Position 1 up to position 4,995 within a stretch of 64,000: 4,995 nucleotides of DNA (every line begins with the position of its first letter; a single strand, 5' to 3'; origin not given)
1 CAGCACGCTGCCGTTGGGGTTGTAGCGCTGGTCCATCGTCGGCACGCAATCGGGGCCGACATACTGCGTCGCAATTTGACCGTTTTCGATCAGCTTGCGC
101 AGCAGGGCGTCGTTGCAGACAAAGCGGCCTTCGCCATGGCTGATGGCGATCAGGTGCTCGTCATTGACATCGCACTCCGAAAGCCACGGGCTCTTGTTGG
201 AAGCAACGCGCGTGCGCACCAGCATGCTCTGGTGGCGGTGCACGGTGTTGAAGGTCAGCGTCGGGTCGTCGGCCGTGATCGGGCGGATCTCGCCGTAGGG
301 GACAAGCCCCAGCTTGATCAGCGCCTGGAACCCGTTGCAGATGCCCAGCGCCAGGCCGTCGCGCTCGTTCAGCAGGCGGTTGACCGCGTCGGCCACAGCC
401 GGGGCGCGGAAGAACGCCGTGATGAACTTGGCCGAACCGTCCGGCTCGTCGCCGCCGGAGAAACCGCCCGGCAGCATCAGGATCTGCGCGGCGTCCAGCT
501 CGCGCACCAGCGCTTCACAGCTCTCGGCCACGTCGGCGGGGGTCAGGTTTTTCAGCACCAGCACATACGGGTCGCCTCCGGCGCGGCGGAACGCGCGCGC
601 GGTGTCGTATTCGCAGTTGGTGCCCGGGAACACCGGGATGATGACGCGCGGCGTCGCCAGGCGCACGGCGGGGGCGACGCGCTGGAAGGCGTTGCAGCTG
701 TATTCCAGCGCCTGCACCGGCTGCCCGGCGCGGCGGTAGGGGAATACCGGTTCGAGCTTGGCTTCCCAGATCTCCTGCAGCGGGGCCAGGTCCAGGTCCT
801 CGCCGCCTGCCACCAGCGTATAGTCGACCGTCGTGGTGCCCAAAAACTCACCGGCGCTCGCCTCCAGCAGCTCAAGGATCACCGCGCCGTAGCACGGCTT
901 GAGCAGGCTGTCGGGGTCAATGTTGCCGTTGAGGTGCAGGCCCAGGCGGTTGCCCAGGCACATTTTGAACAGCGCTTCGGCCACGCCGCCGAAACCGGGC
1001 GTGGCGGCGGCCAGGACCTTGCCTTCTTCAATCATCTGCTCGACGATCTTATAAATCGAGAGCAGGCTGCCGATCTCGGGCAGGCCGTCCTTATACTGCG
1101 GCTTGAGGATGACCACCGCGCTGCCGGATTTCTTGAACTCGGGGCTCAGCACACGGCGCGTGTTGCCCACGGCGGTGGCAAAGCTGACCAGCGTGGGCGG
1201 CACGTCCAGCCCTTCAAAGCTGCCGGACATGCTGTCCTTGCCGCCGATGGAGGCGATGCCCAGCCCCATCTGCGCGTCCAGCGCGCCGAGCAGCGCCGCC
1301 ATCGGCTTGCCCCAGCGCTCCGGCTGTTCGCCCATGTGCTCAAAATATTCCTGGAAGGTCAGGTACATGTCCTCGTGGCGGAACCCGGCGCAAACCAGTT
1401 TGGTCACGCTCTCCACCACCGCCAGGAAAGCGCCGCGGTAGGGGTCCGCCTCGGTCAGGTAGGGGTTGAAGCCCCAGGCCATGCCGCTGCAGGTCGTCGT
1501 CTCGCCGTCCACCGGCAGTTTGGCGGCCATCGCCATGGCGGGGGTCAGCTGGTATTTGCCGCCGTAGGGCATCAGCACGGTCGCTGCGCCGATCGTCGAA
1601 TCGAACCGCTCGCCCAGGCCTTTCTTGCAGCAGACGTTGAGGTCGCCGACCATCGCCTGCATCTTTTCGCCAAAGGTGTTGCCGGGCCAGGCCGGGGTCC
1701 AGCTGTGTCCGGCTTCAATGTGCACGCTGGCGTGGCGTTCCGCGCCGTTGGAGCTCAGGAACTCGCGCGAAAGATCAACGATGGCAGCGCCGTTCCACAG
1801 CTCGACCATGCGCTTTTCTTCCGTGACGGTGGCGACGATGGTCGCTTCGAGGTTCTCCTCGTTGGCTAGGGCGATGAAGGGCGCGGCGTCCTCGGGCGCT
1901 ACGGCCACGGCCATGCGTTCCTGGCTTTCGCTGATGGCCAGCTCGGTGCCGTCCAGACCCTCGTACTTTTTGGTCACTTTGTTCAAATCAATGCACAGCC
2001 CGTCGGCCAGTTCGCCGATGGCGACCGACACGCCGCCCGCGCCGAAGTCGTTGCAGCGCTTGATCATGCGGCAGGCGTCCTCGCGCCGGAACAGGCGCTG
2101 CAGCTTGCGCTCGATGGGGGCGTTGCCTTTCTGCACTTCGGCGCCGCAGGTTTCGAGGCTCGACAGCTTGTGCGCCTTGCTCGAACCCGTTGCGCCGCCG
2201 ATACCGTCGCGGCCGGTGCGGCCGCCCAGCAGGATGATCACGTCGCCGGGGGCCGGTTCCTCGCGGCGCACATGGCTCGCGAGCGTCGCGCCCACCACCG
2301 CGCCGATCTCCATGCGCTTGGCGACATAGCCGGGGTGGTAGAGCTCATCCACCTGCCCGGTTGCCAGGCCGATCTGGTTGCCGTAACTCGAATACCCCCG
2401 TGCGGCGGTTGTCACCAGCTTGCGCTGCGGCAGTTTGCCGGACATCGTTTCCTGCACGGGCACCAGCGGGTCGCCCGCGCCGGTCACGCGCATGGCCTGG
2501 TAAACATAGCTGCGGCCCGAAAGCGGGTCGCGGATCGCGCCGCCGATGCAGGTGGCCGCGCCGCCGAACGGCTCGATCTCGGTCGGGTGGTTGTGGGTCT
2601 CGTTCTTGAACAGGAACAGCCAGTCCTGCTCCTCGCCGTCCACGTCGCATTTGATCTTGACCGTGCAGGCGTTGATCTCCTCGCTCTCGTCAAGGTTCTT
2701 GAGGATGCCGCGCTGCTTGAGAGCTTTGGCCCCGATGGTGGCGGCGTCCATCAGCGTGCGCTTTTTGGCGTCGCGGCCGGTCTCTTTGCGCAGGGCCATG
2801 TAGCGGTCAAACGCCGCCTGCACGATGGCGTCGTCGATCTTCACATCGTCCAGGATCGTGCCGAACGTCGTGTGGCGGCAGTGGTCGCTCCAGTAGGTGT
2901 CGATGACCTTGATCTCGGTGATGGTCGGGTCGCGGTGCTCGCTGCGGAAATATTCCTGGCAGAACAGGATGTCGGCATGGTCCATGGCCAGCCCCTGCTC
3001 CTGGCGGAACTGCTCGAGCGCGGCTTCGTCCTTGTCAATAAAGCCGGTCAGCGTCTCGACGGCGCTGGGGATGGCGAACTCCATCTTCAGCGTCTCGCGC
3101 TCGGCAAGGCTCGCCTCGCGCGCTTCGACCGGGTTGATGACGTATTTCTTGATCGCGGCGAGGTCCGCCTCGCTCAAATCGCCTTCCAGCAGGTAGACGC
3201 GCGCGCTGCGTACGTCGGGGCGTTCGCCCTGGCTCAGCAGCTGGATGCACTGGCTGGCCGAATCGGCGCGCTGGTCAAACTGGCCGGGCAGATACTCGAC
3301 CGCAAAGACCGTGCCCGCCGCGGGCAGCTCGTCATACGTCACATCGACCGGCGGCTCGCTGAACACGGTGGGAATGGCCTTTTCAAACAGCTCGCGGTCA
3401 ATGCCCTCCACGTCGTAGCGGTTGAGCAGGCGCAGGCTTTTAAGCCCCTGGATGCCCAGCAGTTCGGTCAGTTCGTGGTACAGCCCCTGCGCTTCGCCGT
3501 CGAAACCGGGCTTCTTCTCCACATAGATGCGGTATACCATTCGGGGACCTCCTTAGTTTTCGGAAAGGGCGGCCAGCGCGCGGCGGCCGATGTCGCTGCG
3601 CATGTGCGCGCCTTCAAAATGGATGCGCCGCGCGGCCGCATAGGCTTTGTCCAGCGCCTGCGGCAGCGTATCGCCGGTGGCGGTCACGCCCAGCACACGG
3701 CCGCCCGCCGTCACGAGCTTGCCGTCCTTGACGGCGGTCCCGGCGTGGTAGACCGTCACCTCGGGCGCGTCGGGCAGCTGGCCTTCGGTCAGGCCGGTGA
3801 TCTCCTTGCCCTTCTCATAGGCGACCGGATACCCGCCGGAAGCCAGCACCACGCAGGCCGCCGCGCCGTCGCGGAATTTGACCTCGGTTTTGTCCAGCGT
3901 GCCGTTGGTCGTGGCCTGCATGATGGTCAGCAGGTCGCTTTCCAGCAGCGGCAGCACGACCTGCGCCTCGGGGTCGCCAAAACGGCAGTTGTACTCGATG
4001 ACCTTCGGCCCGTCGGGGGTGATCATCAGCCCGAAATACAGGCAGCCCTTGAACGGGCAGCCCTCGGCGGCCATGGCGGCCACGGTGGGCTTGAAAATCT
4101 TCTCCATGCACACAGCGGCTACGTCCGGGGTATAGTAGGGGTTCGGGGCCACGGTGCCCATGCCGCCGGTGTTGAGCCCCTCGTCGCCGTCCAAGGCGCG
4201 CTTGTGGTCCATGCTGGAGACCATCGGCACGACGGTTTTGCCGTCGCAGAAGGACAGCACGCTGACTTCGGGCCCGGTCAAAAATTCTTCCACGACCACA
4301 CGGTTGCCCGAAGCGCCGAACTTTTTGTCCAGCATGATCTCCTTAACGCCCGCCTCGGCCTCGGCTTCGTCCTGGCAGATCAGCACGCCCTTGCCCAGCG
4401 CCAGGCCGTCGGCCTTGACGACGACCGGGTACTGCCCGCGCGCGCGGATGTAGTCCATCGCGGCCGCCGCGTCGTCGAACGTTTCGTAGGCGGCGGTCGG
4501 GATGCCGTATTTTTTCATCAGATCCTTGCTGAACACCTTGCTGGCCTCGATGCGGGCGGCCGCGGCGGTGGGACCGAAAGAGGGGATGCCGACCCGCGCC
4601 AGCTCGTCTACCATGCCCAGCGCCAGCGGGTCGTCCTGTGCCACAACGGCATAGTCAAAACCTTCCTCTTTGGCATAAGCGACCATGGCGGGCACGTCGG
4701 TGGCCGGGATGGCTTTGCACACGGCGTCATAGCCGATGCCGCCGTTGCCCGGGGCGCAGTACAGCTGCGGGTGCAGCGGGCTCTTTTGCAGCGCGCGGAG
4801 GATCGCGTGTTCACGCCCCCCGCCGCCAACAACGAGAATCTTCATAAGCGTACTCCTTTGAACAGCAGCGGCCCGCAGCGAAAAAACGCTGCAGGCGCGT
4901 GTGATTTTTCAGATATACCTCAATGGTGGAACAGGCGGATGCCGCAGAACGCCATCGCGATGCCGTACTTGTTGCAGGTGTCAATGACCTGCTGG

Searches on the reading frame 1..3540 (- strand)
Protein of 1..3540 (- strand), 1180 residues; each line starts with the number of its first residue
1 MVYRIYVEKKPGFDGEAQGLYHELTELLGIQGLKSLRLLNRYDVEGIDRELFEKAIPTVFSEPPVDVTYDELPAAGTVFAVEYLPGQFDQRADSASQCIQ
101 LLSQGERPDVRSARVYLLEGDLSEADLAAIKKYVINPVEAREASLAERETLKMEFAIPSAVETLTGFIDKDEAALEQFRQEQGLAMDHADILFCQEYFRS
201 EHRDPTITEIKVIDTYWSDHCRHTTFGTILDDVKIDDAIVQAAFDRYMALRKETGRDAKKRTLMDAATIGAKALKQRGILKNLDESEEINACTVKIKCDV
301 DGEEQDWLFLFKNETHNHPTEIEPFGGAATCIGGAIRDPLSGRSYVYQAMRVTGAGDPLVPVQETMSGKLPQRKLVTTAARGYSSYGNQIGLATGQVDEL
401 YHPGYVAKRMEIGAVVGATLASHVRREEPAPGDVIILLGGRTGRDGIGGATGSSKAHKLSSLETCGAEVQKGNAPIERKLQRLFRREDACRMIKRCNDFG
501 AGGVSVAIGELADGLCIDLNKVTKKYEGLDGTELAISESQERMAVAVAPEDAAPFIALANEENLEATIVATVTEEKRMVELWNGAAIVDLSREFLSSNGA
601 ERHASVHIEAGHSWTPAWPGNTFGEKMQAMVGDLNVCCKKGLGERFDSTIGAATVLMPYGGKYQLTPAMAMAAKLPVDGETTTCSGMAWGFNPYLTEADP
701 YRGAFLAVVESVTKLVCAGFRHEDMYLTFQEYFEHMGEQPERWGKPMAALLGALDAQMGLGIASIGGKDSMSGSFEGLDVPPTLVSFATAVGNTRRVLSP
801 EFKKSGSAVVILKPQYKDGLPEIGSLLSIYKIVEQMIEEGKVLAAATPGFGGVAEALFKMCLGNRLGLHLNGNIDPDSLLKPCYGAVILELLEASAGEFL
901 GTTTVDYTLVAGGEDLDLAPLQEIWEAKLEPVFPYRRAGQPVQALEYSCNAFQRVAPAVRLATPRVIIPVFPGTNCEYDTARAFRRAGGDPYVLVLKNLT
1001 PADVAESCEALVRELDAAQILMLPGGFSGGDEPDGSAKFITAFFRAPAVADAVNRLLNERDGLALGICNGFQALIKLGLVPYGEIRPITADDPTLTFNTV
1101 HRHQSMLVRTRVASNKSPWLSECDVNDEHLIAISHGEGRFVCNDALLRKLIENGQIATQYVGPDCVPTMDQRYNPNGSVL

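Call 40: search_protein_families(library=ncbifam, proteins=[window:1-3540:-], max_evalue=0.00001)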
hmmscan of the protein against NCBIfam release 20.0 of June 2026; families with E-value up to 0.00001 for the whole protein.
window:1-3540:- (1180 aa): 10 families
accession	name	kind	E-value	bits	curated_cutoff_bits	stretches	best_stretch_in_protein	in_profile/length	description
TIGR01857.1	FGAM-synthase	equivalog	0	1783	1057.05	1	4-1180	2-1193/1239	phosphoribosylformylglycinamidine synthase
NF003672.0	PRK05297.1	equivalog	1.7e-80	271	783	2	121-805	116-818/1290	phosphoribosylformylglycinamidine synthase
TIGR01736.1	FGAM_synth_II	equivalog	5.1e-76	256.5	525.75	1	304-897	66-669/718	phosphoribosylformylglycinamidine synthase subunit PurL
NF002290.1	PRK01213.1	equivalog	2.1e-70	237.8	648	1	291-873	60-642/723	phosphoribosylformylglycinamidine synthase subunit PurL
TIGR01735.1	FGAM_synt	equivalog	4e-67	226.6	1123.05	3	408-806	408-834/1307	phosphoribosylformylglycinamidine synthase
NF010690.0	PRK14090.1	equivalog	5.6e-41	140.5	1047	1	304-801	58-509/601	phosphoribosylformylglycinamidine synthase subunit PurL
TIGR01737.1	FGAM_synth_I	equivalog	2.9e-28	98.8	177.8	1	967-1179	4-183/228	phosphoribosylformylglycinamidine synthase I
NF002252.0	PRK01175.1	equivalog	5.8e-27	94.4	298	1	964-1179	4-205/261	phosphoribosylformylglycinamidine synthase subunit PurQ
NF002957.0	PRK03619.1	equivalog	1.4e-22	80.1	212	1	967-1179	4-176/222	phosphoribosylformylglycinamidine synthase subunit PurQ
TIGR01739.1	tegu_FGAM_synt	hypoth_equivalog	1.8e-07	29.5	716.1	0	678-813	590-725/1206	herpesvirus tegument protein/v-FGAM-synthase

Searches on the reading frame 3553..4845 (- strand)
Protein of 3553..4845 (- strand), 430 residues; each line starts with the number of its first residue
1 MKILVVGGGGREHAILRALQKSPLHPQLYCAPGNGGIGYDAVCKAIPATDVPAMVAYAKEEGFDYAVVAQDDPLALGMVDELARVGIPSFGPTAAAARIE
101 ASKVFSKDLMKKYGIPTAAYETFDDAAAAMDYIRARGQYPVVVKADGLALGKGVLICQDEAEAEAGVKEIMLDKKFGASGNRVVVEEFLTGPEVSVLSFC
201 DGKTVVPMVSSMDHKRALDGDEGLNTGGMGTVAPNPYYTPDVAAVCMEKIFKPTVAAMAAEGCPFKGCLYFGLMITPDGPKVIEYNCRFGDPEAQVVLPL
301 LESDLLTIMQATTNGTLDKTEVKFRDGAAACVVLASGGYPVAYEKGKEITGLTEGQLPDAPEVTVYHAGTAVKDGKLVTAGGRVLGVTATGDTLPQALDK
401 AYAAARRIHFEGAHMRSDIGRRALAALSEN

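Call 40: search_protein_families(library=ncbifam, proteins=[window:3553-4845:-], max_evalue=0.00001)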
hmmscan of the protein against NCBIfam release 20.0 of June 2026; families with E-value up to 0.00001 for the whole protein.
window:3553-4845:- (430 aa): 12 families
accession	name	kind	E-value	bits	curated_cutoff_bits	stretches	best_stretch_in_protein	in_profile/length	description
TIGR00877.1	purD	equivalog_domain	2.8e-156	520.6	288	1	1-424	1-424/425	phosphoribosylamine--glycine ligase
TIGR01205.1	D_ala_D_alaTIGR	subfamily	6.4e-09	35.2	245.65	1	83-212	87-213/318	D-alanine--D-alanine ligase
NF004679.0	PRK06019.1-5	equivalog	1.5e-07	30.6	326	1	79-199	78-191/376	5-(carboxyamino)imidazole ribonucleotide synthase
NF006406.0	PRK08654.1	equivalog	2.1e-07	29.8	739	1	80-193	93-210/499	acetyl-CoA carboxylase biotin carboxylase subunit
NF002527.0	PRK01966.1-3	equivalog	2.2e-07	30.4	310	1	85-199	101-211/332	D-alanine--D-alanine ligase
NF053643.1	Ddl_archaea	equivalog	2.6e-07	29.9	500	1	84-220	88-211/367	putative pseudomurein biosynthesis ATP-grasp protein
NF002378.0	PRK01372.1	subfamily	4.1e-07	29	243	1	82-201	80-191/305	D-alanine--D-alanine ligase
TIGR00514.1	accC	equivalog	7.8e-07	28.3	626.5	1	80-192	93-206/449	acetyl-CoA carboxylase biotin carboxylase subunit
TIGR01142.1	purT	equivalog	8.9e-07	28.1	502.15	1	67-221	66-217/380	phosphoribosylglycinamide formyltransferase 2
NF005543.0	PRK07206.1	subfamily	9.6e-07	27.8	302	1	46-288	54-287/416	hypothetical protein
NF006367.0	PRK08591.1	subfamily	3e-06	26.2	597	1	81-194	94-211/451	acetyl-CoA carboxylase biotin carboxylase subunit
NF002688.0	PRK02471.1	equivalog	5.9e-06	24.9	425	1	101-193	488-577/756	bifunctional glutamate--cysteine ligase GshA/glutathione synthetase GshB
